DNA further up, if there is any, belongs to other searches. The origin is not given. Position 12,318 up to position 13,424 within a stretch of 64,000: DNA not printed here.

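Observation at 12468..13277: Receiver domain fused to an RsbW/SpoIIAB-type serine kinase: a phospho-relay-gated partner-switching kinase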

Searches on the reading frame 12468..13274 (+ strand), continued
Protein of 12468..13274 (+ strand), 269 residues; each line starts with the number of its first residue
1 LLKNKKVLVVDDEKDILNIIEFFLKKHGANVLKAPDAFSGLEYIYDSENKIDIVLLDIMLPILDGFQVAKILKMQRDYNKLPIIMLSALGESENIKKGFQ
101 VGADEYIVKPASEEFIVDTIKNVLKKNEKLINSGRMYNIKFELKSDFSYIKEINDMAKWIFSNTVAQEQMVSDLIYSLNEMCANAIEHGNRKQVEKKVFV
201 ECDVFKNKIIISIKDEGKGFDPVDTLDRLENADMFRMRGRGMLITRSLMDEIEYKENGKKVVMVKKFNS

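Call 41: search_protein_families(library=pfam, alignment_id=A3, max_evalue=0.001)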
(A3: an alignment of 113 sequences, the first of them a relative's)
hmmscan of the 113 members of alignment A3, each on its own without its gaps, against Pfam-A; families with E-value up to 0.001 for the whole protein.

A. member 1, L004:7060-8775:+ (572 aa): 5 families
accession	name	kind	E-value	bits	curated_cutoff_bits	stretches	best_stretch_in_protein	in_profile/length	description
PF00128.31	Alpha-amylase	-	1.2e-31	110.9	22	2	151-235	16-99/446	Alpha amylase, catalytic domain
PF02922.24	CBM_48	-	1.3e-12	48.3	22.4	1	22-101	2-83/83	Carbohydrate-binding module 48 (Isoamylase N-terminal domain)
PF16561.11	AMPK1_CBM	-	2.6e-10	40.8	26.8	1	42-96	7-59/85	Glycogen recognition site of AMP-activated protein kinase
PF16657.11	Malt_amylase_C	-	3.2e-05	24.4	27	1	493-564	5-74/75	Maltogenic Amylase, C-terminal domain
PF02806.24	Alpha-amylase_C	-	0.00017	22.3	21.2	1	497-543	7-53/95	Alpha amylase, C-terminal all-beta domain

B. families by the number of members that match (of 113 scanned): 146 families (the first 25 are shown)
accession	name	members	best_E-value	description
PF02518.31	HATPase_c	16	4.4e-31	Histidine kinase-, DNA gyrase B-, and HSP90-like ATPase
PF00512.31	HisKA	16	5.3e-22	His Kinase A (phospho-acceptor) domain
PF00989.32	PAS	5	9.9e-62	PAS fold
PF08448.16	PAS_4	5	1.2e-61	PAS fold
PF13426.13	PAS_9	5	9.1e-61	PAS domain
PF00072.30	Response_reg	4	1.6e-41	Response regulator receiver domain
PF13188.13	PAS_8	4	2.1e-35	PAS domain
PF08447.18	PAS_3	4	6.7e-27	PAS fold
PF13581.12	HATPase_c_2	4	2.9e-07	Histidine kinase-like ATPase domain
PF02146.23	SIR2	3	1.8e-54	Sir2 family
PF07228.17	SpoIIE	3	1.9e-39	Stage II sporulation protein E (SpoIIE)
PF04199.19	Cyclase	3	1.8e-21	Putative cyclase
PF00595.29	PDZ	3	3.1e-09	PDZ domain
PF24820.1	Diguanyl_cycl_sensor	3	5.6e-09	Diguanylate cyclase-like sensor domain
PF00672.30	HAMP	3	9.7e-09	HAMP domain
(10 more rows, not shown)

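Call 44: search_protein_families(library=pfam, proteins=[L006:8406-9212:+, L006:9167-9961:+, L006:10878-11432:-, L007:342-1130:+, L007:1149-1898:+, L007:2729-3196:+, L007:3166-4002:+, L008:10579-11874:+, L008:11874-12965:+, L004:11089-11955:+], max_evalue=0.001)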
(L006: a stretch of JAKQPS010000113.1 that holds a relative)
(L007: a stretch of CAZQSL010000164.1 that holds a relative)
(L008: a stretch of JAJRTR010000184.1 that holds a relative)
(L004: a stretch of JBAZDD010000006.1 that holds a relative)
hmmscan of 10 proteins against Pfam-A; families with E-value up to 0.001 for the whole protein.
L006:8406-9212:+ (269 aa): 7 families
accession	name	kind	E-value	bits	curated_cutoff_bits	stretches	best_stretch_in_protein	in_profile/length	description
PF00085.26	Thioredoxin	-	1.4e-16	60.8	23.5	1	147-223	7-81/103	Thioredoxin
PF00578.27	AhpC-TSA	-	1.2e-09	38.6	26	1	149-226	13-92/124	AhpC/TSA family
PF08534.16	Redoxin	-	3e-08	34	26.6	1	152-234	21-104/148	Redoxin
PF13098.12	Thioredoxin_2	-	5.6e-08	33.5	27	1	159-234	3-94/104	Thioredoxin-like domain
PF13905.12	Thioredoxin_8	-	4e-07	30.7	27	0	165-209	5-51/94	Thioredoxin-like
PF13728.12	TraF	-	5.1e-05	23.6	23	0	162-209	130-177/224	F plasmid transfer operon protein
PF14595.12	Thioredoxin_9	-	7.4e-05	23.1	25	0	156-225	36-107/129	Thioredoxin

L006:9167-9961:+ (265 aa): 2 families
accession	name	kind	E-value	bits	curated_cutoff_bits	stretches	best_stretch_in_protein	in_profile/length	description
PF02146.23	SIR2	-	1.9e-53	181.5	24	1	39-215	1-180/180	Sir2 family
PF00205.28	TPP_enzyme_M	-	7e-05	23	30.4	0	185-256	62-134/137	Thiamine pyrophosphate enzyme, central domain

L006:10878-11432:- (184 aa): 1 family
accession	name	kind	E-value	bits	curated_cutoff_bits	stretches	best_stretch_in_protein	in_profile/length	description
PF14385.11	DUF4416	-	1.1e-56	191.7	27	1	12-177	2-162/162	Domain of unknown function (DUF4416)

L007:342-1130:+ (263 aa): 8 families
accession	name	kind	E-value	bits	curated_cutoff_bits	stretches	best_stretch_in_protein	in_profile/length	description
PF00085.26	Thioredoxin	-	1.9e-19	70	23.5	1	157-226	18-87/103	Thioredoxin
PF13905.12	Thioredoxin_8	-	9.3e-10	39.2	27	1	157-200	1-46/94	Thioredoxin-like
PF13098.12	Thioredoxin_2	-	4.8e-09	36.9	27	1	154-230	2-94/104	Thioredoxin-like domain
PF00578.27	AhpC-TSA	-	1.7e-08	34.9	26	1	145-227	13-97/124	AhpC/TSA family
PF08534.16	Redoxin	-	5.3e-07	30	26.6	1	145-229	16-103/148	Redoxin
PF13728.12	TraF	-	1.8e-05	25.2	23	0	153-201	125-171/224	F plasmid transfer operon protein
PF13899.12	Thioredoxin_7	-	7.7e-05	23.2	27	0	149-219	9-82/83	Thioredoxin-like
PF14595.12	Thioredoxin_9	-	0.00067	20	25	0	154-223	38-109/129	Thioredoxin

L007:1149-1898:+ (250 aa): 1 family
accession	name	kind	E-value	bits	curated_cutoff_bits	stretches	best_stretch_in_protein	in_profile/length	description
PF02146.23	SIR2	-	7e-51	173.2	24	1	26-201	1-180/180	Sir2 family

L007:2729-3196:+ (156 aa): 1 family
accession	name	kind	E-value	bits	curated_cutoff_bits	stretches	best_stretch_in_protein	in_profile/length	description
PF03091.20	CutA1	-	3.5e-34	117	22.4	1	54-150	2-98/99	CutA1 divalent ion tolerance protein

L007:3166-4002:+ (279 aa): 2 families
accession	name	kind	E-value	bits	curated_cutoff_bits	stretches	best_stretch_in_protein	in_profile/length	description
PF01887.21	SAM_HAT_N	-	8.3e-56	188.2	26.3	1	17-161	1-144/145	SAM hydroxide adenosyltransferase N-terminal domain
PF20257.3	SAM_HAT_C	-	1.5e-20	73.8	25.5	1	188-271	1-83/84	SAM hydroxide adenosyltransferase C-terminal domain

L008:10579-11874:+ (432 aa): 2 families
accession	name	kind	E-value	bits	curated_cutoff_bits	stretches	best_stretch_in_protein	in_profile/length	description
PF09861.14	Lar_N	-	5.2e-54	183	23.3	1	38-210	24-196/204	Lactate racemase N-terminal domain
PF21113.2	LarA_C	-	1.8e-11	44.6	25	1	286-418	4-145/152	Lactate racemase C-terminal domain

L008:11874-12965:+ (364 aa): 1 family
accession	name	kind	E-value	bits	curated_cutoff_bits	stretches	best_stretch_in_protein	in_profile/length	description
PF12982.12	DUF3866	-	2.7e-119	398.6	25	1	34-354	1-318/318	Protein of unknown function (DUF3866)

L004:11089-11955:+ (289 aa): 0 families

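Call 51: predict_structure(alignment_id=A1)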
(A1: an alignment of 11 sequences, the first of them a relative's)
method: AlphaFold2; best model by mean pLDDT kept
length: 269 residues; sequences in the alignment: 11
mean_pLDDT: 83.9   pTM: 0.62
mean pLDDT of the five models: 83.9, 83.2, 81.7, 80.2, 80.1
residues with pLDDT >= 90: 93; 70-90: 145; 50-70: 31; < 50: 0
segments of 3 or more residues with pLDDT < 50: none
pLDDT, mean of each block of 10 residues (from residue 1): 90 95 95 95 87 95 90 84 89 77 89 94 88 79 74 82 80 88 74 74 88 84 64 60 83 85 85
secondary structure, 60 per line:
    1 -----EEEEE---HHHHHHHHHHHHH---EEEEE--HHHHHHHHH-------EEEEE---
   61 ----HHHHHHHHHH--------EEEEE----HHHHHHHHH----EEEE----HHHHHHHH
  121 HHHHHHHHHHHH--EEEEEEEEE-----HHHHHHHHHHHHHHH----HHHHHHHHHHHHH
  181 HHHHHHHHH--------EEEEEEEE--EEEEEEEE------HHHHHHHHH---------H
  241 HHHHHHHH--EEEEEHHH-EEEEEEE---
elements in order: E6-10 H14-26 E30-34 H37-45 E53-57 H65-74 E83-87 H92-100 E105-108 H113-132 E135-143 H149-163 H168-189 E198-205 E208-215 H222-230 H240-248 E251-255 E260-266

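Call 54: fold_search(model_id=the predicted structure, library=pdb)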
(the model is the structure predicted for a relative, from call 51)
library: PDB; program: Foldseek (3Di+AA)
matches with E <= 10: 1445; with E <= 0.001: 629
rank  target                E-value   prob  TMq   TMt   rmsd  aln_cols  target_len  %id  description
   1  9qih_B                1.7e-17  1.00  0.43  0.39  15.8       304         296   21  Structure of response regulator LvrC from Leptospira (released 2026-03-25)
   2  9qih_A                4.3e-17  1.00  0.43  0.39  15.2       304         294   22  Structure of response regulator LvrC from Leptospira (released 2026-03-25)
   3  9dvt_R                2.2e-12  1.00  0.43  0.49   1.8       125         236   32  Cryo-EM structure of RpaA bound to PkaiBC DNA and the CTD of the alpha subunit of RNAP from the cyanobacterium Synecho (released 2025-10-15)
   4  9dvt_S                7.5e-12  1.00  0.43  0.50   1.8       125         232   32  Cryo-EM structure of RpaA bound to PkaiBC DNA and the CTD of the alpha subunit of RNAP from the cyanobacterium Synecho (released 2025-10-15)
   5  8fk2_A                2.8e-11  1.00  0.43  0.93   1.5       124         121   39  The N-terminal VicR from Streptococcus mutans (released 2023-10-25)
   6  6rh8_C                4.3e-11  1.00  0.43  0.94   1.2       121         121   36  Revisiting pH-gated conformational switch. Complex HK853 mutant H260A -RR468 mutant D53A pH 5.3 (released 2020-02-19)
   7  3gl9_B                5.8e-11  1.00  0.43  0.94   1.2       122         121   36  The structure of a histidine kinase-response regulator complex sheds light into two-component signaling and reveals a  (released 2009-10-27)
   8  4hnr                  6.2e-11  1.00  0.43  0.93   1.4       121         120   30  High resolution structure of Chemotaxis response regulator CheY4 of Vibrio cholerae (released 2013-10-02)
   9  6rh1_C                1.0e-10  1.00  0.43  0.95   1.1       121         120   36  Revisiting pH-gated conformational switch. Complex HK853-RR468 D53A pH 7 (released 2020-02-19)
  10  4uhj_A                1.2e-10  1.00  0.43  0.88   2.1       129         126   32  Crystal structure of the receiver domain of CpxR from E. coli (orthorhombic form) (released 2016-04-13)
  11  4ja2                  1.3e-10  1.00  0.43  0.94   1.3       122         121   36  Structural basis of a rationally rewired protein-protein interface (RR468mutant V13P, L14I, I17M and N21V) (released 2013-09-04)
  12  3dge_C                1.4e-10  1.00  0.43  0.92   1.5       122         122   36  Structure of a histidine kinase-response regulator complex reveals insights into Two-component signaling and a novel c (released 2009-07-07)
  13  5chy                  1.4e-10  1.00  0.44  0.90   1.4       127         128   28  STRUCTURE OF CHEMOTAXIS PROTEIN CHEY (released 1996-12-07)
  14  4h60                  1.8e-10  1.00  0.42  0.90   1.6       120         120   31  High resolution structure of Vibrio cholerae chemotaxis protein CheY4 crystallized in low pH (4.0) condition (released 2013-08-07)
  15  2jb9_B                1.9e-10  1.00  0.42  0.91   1.8       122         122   35  PhoB response regulator receiver domain constitutively-active double mutant D10A and D53E. (released 2007-01-04)
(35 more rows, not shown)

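Call 63: search_protein_families(library=pfam, alignment_id=A5, max_evalue=0.001)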
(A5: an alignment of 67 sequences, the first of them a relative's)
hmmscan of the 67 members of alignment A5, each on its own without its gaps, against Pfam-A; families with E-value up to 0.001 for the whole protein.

A. member 1, L046:6954-8372:- (472 aa): 1 family
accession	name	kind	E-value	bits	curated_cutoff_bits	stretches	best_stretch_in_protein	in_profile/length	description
PF02321.23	OEP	-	3e-39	135.2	22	2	40-245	1-187/187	Outer membrane efflux protein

B. families by the number of members that match (of 67 scanned): 86 families (the first 25 are shown)
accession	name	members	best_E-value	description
PF13177.12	DNA_pol3_delta2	4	4.2e-47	DNA polymerase III, delta subunit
PF09115.15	DNApol3-delta_C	4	5.5e-07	DNA polymerase III, delta subunit, C terminal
PF00004.35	AAA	4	9.6e-07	ATPase family associated with various cellular activities (AAA)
PF04551.19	GcpE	3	2.3e-149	GcpE protein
PF02223.23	Thymidylate_kin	3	3.7e-48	Thymidylate kinase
PF04199.19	Cyclase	3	1.8e-21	Putative cyclase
PF02129.25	Peptidase_S15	3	9e-06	X-Pro dipeptidyl-peptidase (S15 family)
PF13521.12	AAA_28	3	1.5e-05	AAA domain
PF00962.28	A_deaminase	2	6.2e-93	Adenosine deaminase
PF12146.15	Hydrolase_4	2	1.7e-78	Serine aminopeptidase, S33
PF02423.21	OCD_Mu_crystall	2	6e-75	Ornithine cyclodeaminase/mu-crystallin family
PF02163.28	Peptidase_M50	2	2.9e-61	Peptidase family M50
PF07690.21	MFS_1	2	1e-50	Major Facilitator Superfamily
PF06267.17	DUF1028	2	1.8e-27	Family of unknown function (DUF1028)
PF17820.7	PDZ_6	2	3.6e-27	PDZ domain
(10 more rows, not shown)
